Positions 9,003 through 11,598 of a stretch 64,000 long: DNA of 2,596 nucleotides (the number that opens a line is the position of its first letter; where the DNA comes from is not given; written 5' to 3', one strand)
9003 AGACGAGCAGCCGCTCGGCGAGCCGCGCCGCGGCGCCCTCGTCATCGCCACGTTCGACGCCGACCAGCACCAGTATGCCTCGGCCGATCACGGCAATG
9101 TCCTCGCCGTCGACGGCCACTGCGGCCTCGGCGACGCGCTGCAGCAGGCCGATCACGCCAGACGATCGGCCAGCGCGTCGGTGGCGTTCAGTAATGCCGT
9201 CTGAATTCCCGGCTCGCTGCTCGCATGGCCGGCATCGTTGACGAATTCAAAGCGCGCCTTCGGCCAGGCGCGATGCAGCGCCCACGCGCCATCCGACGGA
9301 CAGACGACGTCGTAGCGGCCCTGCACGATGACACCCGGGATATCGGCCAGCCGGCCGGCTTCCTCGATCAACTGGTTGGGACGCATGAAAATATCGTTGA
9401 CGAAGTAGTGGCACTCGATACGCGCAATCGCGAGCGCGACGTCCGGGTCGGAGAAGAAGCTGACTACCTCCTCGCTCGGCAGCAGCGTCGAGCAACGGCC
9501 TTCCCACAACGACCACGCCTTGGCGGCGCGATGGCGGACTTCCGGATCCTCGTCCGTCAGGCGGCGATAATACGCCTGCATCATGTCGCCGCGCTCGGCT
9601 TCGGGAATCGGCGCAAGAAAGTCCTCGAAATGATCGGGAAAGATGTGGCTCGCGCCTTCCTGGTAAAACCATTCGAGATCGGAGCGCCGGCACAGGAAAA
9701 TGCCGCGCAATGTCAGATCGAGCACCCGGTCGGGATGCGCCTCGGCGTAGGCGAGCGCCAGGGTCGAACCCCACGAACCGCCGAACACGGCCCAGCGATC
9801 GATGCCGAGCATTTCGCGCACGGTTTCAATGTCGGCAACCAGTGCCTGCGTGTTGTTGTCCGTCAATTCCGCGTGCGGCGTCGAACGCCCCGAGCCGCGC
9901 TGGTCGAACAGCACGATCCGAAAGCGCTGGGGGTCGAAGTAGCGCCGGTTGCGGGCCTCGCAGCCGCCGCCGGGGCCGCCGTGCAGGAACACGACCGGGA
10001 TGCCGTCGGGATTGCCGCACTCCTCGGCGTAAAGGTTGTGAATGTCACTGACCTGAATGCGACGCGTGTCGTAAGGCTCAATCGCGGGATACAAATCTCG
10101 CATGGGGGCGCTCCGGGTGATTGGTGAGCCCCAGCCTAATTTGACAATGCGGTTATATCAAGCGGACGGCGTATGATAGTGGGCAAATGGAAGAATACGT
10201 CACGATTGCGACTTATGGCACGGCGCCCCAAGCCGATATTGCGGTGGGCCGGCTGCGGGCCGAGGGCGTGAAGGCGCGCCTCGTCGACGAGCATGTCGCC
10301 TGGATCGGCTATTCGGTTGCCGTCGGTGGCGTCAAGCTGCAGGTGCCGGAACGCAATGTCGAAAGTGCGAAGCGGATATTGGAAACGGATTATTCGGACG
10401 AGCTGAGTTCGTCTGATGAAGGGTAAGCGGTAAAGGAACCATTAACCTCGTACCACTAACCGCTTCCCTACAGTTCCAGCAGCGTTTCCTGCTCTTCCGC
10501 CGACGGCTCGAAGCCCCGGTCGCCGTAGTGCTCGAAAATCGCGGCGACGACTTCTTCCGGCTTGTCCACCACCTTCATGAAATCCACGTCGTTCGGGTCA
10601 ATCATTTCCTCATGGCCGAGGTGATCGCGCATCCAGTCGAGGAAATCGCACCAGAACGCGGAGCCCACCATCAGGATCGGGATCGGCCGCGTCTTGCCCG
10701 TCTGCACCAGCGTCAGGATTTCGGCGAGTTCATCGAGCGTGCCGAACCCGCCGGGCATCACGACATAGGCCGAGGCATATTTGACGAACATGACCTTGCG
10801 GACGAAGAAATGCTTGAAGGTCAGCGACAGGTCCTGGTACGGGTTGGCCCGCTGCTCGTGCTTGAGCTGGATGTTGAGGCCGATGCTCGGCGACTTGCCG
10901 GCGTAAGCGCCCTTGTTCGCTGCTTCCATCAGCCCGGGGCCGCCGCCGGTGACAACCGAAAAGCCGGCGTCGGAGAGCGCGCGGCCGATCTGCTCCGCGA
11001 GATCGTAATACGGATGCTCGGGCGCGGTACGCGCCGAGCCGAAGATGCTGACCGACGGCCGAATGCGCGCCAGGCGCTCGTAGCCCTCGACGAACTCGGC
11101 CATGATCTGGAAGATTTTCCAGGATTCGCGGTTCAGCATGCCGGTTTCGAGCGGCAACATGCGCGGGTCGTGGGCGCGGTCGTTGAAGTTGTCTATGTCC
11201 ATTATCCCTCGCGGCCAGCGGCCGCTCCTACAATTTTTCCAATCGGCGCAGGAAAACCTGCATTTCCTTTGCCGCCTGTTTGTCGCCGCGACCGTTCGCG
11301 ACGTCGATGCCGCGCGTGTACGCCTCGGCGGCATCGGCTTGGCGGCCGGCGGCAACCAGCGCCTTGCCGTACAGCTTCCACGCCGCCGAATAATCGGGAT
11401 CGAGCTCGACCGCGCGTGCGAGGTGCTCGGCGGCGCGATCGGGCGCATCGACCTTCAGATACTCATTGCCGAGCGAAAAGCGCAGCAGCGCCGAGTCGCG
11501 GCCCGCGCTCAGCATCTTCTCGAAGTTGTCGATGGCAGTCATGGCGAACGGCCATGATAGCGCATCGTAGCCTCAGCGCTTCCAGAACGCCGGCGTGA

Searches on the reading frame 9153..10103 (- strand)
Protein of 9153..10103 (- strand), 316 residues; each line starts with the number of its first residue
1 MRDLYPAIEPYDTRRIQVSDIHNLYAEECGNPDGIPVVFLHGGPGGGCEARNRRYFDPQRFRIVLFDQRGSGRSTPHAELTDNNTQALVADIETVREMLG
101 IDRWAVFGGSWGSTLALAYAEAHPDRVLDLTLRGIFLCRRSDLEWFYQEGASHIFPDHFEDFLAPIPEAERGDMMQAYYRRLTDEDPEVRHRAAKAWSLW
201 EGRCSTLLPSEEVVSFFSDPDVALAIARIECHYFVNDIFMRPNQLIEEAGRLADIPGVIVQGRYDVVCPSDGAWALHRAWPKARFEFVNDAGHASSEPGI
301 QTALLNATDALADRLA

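Call 80: search_protein_families(library=pfam, proteins=[window:9153-10103:-], max_evalue=0.00001)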
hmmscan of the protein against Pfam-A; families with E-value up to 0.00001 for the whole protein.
window:9153-10103:- (316 aa): 3 families
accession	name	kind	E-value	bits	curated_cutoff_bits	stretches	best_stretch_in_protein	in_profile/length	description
PF00561.26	Abhydrolase_1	-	1.3e-31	110.6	25.8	1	36-295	2-240/245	alpha/beta hydrolase fold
PF12697.13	Abhydrolase_6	-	7.9e-11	43.5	26.3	1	37-295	1-206/217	Alpha/beta hydrolase family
PF12146.15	Hydrolase_4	-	9.3e-10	38.6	27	1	54-282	25-219/239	Serine aminopeptidase, S33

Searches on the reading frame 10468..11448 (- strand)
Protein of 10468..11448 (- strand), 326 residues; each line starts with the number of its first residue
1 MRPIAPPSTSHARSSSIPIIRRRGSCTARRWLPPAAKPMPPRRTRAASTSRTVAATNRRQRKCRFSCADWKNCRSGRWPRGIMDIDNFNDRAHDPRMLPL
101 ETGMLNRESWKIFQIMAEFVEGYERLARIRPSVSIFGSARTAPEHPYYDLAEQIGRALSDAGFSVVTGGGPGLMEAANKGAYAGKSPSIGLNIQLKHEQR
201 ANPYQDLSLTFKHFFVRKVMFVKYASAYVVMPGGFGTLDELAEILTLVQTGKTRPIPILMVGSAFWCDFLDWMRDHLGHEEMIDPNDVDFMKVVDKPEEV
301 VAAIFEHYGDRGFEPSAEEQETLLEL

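Call 80: search_protein_families(library=pfam, proteins=[window:10468-11448:-], max_evalue=0.00001)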
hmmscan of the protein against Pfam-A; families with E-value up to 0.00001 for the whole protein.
window:10468-11448:- (326 aa): 2 families
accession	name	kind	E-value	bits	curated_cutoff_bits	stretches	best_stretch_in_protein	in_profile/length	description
PF03641.19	Lysine_decarbox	-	5.7e-32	111.1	27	1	174-303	1-130/131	Possible lysine decarboxylase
PF18306.6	LDcluster4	-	6.6e-16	58.7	26.3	1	132-243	3-112/151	SLOG cluster4 family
